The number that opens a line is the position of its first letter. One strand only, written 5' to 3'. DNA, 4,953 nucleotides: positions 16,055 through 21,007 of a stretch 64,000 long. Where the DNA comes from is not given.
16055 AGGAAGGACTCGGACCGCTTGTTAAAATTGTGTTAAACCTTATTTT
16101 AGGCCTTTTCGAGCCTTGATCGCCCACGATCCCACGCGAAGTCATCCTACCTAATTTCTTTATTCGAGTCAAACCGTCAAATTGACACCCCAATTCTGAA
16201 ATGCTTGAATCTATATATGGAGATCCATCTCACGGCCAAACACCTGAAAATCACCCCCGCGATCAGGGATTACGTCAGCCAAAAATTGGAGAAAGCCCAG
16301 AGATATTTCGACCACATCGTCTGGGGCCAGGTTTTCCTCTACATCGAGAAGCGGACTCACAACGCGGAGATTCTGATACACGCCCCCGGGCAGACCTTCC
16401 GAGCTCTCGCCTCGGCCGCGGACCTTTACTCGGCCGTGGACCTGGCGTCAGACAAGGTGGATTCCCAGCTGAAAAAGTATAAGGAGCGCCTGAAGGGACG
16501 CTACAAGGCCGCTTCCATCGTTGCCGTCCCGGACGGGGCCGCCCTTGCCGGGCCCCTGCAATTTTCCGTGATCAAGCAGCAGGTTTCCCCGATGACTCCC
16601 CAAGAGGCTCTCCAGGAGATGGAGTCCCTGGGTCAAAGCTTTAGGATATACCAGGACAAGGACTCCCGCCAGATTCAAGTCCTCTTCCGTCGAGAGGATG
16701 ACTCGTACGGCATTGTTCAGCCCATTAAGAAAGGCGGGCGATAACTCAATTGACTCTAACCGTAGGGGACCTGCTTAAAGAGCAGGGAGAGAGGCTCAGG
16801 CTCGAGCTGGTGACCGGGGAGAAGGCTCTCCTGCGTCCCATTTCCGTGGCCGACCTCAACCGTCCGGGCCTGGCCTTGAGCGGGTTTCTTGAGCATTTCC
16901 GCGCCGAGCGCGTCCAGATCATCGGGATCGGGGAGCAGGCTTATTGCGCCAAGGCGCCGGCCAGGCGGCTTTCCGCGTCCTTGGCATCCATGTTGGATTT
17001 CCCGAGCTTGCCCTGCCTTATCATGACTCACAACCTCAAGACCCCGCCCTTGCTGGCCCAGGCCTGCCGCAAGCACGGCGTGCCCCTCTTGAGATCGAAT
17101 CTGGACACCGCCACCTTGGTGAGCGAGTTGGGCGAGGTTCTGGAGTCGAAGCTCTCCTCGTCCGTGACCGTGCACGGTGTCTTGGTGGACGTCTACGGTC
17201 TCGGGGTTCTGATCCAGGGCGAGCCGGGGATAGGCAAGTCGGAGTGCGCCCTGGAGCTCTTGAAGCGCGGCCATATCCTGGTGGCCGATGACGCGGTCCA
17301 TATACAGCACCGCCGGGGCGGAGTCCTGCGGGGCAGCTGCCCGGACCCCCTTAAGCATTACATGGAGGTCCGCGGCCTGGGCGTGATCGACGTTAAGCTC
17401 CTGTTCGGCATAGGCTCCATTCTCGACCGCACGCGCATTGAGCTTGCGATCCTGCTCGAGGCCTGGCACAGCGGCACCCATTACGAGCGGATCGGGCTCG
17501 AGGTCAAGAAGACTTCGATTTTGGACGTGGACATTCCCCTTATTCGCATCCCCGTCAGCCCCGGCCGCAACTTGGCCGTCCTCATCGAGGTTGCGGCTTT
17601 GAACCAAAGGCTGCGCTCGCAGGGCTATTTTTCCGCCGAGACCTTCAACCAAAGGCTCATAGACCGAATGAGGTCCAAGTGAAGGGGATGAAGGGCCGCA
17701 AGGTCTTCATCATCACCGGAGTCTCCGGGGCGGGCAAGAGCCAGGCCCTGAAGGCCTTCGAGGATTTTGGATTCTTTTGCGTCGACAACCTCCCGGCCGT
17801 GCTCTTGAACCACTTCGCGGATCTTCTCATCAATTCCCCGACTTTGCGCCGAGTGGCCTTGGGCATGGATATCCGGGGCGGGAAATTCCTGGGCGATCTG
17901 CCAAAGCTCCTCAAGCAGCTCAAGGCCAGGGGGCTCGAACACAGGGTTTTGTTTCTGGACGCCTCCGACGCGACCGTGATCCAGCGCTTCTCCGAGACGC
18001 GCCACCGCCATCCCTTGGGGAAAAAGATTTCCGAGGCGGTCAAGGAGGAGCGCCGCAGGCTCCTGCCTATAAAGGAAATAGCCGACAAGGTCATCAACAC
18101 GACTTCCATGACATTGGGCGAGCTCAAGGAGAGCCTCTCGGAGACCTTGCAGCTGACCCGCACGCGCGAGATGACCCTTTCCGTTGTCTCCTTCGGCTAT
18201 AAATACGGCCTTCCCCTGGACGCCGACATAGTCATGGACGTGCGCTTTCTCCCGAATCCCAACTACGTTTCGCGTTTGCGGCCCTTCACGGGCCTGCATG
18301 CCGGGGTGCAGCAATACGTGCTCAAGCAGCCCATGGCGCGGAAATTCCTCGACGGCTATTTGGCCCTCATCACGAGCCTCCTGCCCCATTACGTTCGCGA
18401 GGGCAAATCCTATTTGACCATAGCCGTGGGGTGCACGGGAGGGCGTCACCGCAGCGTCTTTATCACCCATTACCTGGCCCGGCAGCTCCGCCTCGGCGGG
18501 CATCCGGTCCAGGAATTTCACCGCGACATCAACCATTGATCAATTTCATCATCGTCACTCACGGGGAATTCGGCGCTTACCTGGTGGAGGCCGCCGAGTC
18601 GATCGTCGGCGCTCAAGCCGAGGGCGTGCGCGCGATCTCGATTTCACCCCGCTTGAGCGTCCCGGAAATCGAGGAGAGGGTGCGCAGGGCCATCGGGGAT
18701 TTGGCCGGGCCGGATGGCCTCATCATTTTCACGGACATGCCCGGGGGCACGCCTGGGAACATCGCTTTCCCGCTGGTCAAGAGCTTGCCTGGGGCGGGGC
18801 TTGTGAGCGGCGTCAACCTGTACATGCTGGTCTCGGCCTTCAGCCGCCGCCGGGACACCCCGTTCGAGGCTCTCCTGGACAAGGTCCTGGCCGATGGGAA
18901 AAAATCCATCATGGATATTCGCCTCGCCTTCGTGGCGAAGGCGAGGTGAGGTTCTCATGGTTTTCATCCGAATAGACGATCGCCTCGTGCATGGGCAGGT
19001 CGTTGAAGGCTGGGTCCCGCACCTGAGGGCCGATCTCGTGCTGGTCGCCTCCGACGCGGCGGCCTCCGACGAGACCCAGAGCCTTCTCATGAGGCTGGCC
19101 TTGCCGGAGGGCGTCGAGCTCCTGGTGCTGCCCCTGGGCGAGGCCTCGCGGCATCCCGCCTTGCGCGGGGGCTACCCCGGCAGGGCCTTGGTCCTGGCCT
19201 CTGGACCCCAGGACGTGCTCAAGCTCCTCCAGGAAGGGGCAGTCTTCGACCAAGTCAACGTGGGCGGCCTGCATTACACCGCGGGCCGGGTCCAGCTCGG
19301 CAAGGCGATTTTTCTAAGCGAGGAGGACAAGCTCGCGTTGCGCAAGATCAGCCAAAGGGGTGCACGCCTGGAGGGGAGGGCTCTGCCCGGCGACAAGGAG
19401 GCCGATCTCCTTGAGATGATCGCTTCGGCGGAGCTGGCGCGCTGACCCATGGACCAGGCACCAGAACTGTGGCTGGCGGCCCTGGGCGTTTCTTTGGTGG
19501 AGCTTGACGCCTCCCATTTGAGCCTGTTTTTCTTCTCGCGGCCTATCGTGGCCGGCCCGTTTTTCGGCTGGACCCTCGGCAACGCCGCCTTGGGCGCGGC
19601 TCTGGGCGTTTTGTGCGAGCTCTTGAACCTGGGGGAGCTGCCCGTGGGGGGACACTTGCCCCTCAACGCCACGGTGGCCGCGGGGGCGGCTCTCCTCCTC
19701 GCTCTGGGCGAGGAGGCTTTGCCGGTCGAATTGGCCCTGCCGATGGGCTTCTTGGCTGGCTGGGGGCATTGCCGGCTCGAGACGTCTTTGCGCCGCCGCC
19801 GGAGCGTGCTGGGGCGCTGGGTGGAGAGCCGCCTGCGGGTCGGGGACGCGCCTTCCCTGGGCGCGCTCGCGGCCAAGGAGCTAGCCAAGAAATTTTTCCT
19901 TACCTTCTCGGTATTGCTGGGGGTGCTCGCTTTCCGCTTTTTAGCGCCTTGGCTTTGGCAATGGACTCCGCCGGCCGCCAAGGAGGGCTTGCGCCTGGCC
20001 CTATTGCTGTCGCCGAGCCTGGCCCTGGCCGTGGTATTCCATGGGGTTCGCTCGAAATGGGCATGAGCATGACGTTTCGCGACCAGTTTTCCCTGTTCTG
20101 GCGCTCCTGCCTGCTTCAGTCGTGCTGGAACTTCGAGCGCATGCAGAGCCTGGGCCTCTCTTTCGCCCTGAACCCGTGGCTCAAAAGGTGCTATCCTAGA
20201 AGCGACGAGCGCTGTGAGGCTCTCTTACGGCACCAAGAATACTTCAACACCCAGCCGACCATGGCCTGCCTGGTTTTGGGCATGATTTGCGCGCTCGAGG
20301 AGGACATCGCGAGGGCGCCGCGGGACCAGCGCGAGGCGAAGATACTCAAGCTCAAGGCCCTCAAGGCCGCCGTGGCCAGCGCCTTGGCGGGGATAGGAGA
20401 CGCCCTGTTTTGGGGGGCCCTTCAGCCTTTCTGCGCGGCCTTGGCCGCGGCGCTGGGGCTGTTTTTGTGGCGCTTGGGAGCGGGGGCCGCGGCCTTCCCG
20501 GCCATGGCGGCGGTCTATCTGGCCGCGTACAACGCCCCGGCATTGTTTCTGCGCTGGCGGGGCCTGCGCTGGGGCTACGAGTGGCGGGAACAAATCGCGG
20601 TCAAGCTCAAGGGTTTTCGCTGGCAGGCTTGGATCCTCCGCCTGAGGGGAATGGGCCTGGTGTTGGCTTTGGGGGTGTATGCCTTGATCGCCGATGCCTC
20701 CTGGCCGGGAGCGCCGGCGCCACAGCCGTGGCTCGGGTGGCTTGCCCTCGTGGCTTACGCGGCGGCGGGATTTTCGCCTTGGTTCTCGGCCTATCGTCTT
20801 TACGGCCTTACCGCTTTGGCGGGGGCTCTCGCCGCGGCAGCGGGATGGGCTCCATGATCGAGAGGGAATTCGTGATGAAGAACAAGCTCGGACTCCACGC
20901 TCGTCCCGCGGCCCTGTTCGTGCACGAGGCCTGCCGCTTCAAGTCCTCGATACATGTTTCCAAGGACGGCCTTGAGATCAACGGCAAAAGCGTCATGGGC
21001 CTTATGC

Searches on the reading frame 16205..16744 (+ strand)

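Call 43: search_protein_families(library=pfam, proteins=[window:16205-16744:+], max_evalue=0.001)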
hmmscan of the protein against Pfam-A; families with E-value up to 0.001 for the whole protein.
window:16205-16744:+ (179 aa): 2 families
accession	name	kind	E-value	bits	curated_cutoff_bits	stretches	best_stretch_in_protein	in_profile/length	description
PF02482.25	Ribosomal_S30AE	-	1e-23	84.3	23.7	1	7-97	1-88/88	Sigma 54 modulation protein / S30EA ribosomal protein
PF16321.10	Ribosom_S30AE_C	-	5.5e-13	48.9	25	1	126-170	13-57/57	Sigma 54 modulation/S30EA ribosomal protein C terminus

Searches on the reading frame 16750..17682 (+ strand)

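Call 85: search_protein_families(library=pfam, proteins=[window:16750-17682:+], max_evalue=0.0001)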
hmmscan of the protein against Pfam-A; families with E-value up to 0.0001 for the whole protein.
window:16750-17682:+ (310 aa): 3 families
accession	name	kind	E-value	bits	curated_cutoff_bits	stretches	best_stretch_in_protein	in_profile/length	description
PF07475.17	Hpr_kinase_C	-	8.7e-66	221.1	33.3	1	134-302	2-170/171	HPr Serine kinase C-terminal domain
PF02603.21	Hpr_kinase_N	-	7e-30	104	24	1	5-131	3-125/125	HPr Serine kinase N terminus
PF07085.17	DRTGG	-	4.9e-05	23.6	25.2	1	76-127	61-102/105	DRTGG domain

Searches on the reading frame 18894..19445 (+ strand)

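Call 85: search_protein_families(library=pfam, proteins=[window:18894-19445:+], max_evalue=0.0001)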
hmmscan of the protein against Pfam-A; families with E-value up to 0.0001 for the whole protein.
window:18894-19445:+ (183 aa): 1 family
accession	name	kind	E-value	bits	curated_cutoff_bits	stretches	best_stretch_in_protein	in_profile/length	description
PF03830.20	PTSIIB_sorb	-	4.2e-37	128.2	27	1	23-168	2-147/148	PTS system sorbose subfamily IIB component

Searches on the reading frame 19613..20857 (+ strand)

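Call 85: search_protein_families(library=pfam, proteins=[window:19613-20857:+], max_evalue=0.0001)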
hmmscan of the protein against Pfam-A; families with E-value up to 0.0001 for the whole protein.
window:19613-20857:+ (414 aa): 1 family
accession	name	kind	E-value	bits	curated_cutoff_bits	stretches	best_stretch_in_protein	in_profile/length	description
PF03613.19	EIID-AGA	-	2.7e-37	128.9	25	1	154-333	3-169/265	PTS system mannose/fructose/sorbose family IID component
